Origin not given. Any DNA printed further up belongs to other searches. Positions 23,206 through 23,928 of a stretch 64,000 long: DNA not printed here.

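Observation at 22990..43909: Conserved L18e–L13–S9–RpoN–RpoK cluster broken open by a ~17 kb glycolysis/glycogen island plus a PGM gene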

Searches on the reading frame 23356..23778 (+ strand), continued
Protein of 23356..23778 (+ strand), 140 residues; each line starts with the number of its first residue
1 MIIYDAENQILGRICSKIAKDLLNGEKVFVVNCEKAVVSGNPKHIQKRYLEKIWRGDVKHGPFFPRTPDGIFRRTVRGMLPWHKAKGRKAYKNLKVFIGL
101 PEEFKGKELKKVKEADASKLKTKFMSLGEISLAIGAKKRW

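Call 22: find_encoding_contigs(protein=P0024, flank=10000, max_places=1)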
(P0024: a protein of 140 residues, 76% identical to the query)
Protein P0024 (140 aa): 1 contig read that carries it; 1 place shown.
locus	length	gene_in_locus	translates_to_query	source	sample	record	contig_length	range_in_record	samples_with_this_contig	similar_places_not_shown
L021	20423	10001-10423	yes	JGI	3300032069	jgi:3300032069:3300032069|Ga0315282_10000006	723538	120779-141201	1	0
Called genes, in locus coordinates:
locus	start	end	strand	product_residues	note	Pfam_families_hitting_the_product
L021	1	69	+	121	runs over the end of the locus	-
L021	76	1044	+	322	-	PF08068:DKCLD, PF01509:TruB_N, PF21238:Pus10_C (weak), PF16198:TruB_C_2, PF01472:PUA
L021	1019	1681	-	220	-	-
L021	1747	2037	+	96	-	PF21473:OB_Ssb-like (weak), PF01336:tRNA_anti-codon (weak)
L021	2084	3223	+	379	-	-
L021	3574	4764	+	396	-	PF04851:ResIII (weak), PF00270:DEAD, PF00271:Helicase_C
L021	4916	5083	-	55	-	PF23477:zf_Tbcl_2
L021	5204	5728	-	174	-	PF01592:NifU_N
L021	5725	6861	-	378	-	PF01498:HTH_Tnp_Tc3_2 (faint), PF02796:HTH_7 (faint), PF08279:HTH_11 (faint), PF08280:HTH_Mga (faint), PF12728:HTH_17 (faint), PF13384:HTH_23 (faint), PF13936:HTH_38 (faint), PF14528:LAGLIDADG_3, +1 more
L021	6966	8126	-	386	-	PF00266:Aminotran_5, PF01041:DegT_DnrJ_EryC1, PF01212:Beta_elim_lyase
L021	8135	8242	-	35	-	-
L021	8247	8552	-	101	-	PF01381:HTH_3 (weak)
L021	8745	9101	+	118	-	-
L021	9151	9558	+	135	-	-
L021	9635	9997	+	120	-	PF17135:Ribosomal_L18, PF00828:Ribosomal_L27A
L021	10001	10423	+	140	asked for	PF00572:Ribosomal_L13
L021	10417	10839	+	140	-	PF00380:Ribosomal_S9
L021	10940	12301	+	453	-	PF02878:PGM_PMM_I, PF02879:PGM_PMM_II, PF02880:PGM_PMM_III, PF00408:PGM_PMM_IV (faint)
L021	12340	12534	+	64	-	PF01194:RNA_pol_N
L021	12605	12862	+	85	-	PF01192:RNA_pol_Rpb6 (weak)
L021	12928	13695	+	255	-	PF00483:NTP_transferase, PF12804:NTP_transf_3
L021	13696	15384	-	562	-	PF03485:Arg_tRNA_synt_N, PF00750:tRNA-synt_1d, PF05746:DALR_1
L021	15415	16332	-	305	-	PF12840:HTH_20 (weak), PF01022:HTH_5 (weak), PF05124:S_layer_C (weak)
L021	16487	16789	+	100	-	-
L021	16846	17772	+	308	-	PF01916:DS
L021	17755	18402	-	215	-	PF00406:ADK, PF13207:AAA_17, PF17213:Hydin_ADK (faint), PF05191:ADK_lid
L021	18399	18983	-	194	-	PF13207:AAA_17, PF13238:AAA_18 (weak)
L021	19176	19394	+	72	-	-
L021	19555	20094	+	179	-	PF00583:Acetyltransf_1, PF13508:Acetyltransf_7 (faint)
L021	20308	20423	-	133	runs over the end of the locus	PF13404:HTH_AsnC-type, PF13412:HTH_24, PF22451:NirdL-like_HTH (weak), PF01037:AsnC_trans_reg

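Call 26: find_encoding_contigs(protein=P0027, flank=10000, max_places=1)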
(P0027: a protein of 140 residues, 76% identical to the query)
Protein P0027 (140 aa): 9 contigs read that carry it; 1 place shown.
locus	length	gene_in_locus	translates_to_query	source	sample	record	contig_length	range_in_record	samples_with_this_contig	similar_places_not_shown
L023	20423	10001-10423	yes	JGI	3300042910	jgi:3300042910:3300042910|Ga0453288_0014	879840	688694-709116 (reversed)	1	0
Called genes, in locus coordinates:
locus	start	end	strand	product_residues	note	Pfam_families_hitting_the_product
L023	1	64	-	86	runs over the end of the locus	PF00276:Ribosomal_L23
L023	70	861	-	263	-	PF00573:Ribosomal_L4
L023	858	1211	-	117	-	PF12643:MazG-like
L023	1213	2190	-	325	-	PF00297:Ribosomal_L3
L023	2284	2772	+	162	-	PF11969:DcpS_C, PF01230:HIT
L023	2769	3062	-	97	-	-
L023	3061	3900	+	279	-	PF00850:Hist_deacetyl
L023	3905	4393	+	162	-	PF01661:Macro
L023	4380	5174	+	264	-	PF01904:DUF72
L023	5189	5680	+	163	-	PF04008:Adenosine_kin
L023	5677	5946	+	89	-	-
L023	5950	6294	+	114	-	-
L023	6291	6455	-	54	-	-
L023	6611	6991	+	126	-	PF02675:AdoMet_dc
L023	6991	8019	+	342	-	PF01861:BpsA_C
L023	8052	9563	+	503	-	PF12706:Lactamase_B_2 (weak), PF07521:RMMBL (weak)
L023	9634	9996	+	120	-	PF17135:Ribosomal_L18, PF00828:Ribosomal_L27A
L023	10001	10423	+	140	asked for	PF00572:Ribosomal_L13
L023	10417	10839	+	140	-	PF00380:Ribosomal_S9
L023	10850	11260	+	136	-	PF00293:NUDIX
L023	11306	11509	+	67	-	PF01194:RNA_pol_N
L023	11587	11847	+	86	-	PF01192:RNA_pol_Rpb6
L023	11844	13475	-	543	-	-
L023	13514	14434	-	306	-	PF12840:HTH_20 (weak), PF01022:HTH_5 (weak), PF01978:TrmB (faint), PF05124:S_layer_C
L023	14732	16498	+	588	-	PF13230:GATase_4 (faint), PF13522:GATase_6, PF13537:GATase_7, PF13580:SIS_2 (faint), PF01380:SIS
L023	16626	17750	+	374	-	PF00483:NTP_transferase, PF12804:NTP_transf_3, PF25084:LbH_EIF2B, PF25087:GMPPB_C, PF00132:Hexapep (weak), PF24894:Hexapep_GlmU (weak), PF25087:GMPPB_C (weak), PF25084:LbH_EIF2B (weak)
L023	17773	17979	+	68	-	-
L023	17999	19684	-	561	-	PF03485:Arg_tRNA_synt_N, PF00750:tRNA-synt_1d, PF05746:DALR_1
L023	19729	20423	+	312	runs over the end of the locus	PF01916:DS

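Call 64: find_encoding_contigs(protein=P0019, flank=8000, max_places=1)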
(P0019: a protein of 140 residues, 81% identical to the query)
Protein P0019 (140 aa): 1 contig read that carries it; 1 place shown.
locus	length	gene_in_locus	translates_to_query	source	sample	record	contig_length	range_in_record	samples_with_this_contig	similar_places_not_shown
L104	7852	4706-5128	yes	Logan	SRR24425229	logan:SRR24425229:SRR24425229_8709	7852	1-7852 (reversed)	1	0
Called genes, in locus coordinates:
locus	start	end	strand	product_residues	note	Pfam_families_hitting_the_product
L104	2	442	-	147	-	?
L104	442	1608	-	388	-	PF00155:Aminotran_1_2, PF00266:Aminotran_5, PF01041:DegT_DnrJ_EryC1, PF01212:Beta_elim_lyase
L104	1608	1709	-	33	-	-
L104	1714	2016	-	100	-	PF01381:HTH_3 (weak)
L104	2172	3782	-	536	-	PF00534:Glycos_transf_1, PF00343:Phosphorylase (weak)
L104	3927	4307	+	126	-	PF04126:Cyclophil_like, PF18050:Cyclophil_like2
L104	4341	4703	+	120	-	PF17135:Ribosomal_L18, PF00828:Ribosomal_L27A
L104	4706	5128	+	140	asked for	PF00572:Ribosomal_L13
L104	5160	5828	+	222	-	PF00121:TIM, PF05690:ThiG (weak)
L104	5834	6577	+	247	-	PF00106:adh_short, PF08659:KR, PF13561:adh_short_C2, PF23441:SDR (weak)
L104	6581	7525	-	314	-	PF00890:FAD_binding_2 (faint), PF01134:GIDA (faint), PF01266:DAO (faint), PF01946:Thi4 (faint), PF03486:HI0933_like (faint), PF07992:Pyr_redox_2, PF13738:Pyr_redox_3, PF00070:Pyr_redox (weak), +1 more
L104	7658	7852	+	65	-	?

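Call 65: find_encoding_contigs(protein=P0021, flank=8000, max_places=1)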
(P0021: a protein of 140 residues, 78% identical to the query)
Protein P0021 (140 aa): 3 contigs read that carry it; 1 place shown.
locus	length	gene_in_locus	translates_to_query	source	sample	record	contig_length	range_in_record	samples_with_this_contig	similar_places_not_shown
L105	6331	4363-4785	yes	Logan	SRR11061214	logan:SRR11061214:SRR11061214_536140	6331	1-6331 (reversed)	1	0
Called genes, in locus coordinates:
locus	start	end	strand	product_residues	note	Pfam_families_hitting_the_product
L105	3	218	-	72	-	?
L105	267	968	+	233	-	-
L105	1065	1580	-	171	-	PF13091:PLDc_2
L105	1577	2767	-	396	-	PF01970:TctA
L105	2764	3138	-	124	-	PF13742:tRNA_anti_2 (weak), PF01336:tRNA_anti-codon (weak)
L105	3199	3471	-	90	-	-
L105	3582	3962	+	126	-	PF04126:Cyclophil_like, PF18050:Cyclophil_like2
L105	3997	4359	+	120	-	PF17135:Ribosomal_L18, PF00828:Ribosomal_L27A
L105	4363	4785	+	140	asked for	PF00572:Ribosomal_L13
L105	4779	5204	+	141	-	PF00380:Ribosomal_S9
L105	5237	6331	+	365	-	?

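Call 68: search_protein_families(library=ncbifam, proteins=[L104:2172-3782:-], max_evalue=1e-10)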
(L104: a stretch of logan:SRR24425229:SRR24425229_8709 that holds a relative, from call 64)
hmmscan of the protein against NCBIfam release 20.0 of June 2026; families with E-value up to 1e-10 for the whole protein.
L104:2172-3782:- (536 aa): 2 families
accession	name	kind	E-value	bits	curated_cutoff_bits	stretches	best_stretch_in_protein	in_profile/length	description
TIGR02094.1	more_P_ylases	subfamily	4.4e-37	128.1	191.7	1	11-469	10-535/600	alpha-glucan family phosphorylase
NF041129.1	maldex_phorlase_Thcocales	equivalog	2.6e-34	118.5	1500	1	6-456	103-610/816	maltodextrin phosphorylase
